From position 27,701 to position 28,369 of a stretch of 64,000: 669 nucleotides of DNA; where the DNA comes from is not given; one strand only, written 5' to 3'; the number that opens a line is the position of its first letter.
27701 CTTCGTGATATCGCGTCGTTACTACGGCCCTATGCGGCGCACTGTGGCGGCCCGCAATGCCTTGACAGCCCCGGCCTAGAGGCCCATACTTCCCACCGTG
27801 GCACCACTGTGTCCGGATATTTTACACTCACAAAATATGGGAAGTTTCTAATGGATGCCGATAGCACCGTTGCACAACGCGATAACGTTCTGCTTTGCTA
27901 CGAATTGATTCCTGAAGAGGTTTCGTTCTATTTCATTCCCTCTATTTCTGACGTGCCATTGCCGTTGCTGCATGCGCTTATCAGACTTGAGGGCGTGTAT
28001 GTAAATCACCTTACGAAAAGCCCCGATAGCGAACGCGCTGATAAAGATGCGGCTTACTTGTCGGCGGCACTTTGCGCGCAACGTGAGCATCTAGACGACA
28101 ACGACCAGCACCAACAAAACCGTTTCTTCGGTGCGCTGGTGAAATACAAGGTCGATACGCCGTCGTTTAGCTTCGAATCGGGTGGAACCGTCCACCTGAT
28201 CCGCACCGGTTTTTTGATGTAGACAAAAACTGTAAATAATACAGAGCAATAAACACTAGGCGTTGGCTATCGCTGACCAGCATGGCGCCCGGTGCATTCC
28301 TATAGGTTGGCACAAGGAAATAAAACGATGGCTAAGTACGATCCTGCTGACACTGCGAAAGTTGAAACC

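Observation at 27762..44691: Six early-promoter leaders share one architecture: sigma70 promoter, short GC hairpin, CACTCAC box, 7 nt, GGAAGTT RBS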

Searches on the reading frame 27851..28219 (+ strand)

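Call 46: search_protein_families(library=pfam, proteins=[window:27851-28219:+], max_evalue=0.1)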
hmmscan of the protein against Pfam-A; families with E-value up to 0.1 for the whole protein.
window:27851-28219:+ (123 aa): 0 families

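Call 47: search_protein_families(library=phrogs, proteins=[window:27851-28219:+], max_evalue=0.01)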
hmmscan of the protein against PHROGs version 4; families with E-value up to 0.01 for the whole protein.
window:27851-28219:+ (123 aa): 1 family
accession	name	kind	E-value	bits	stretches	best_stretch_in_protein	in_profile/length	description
phrog_4658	-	unknown function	5.5e-11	44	1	11-123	2-109/109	-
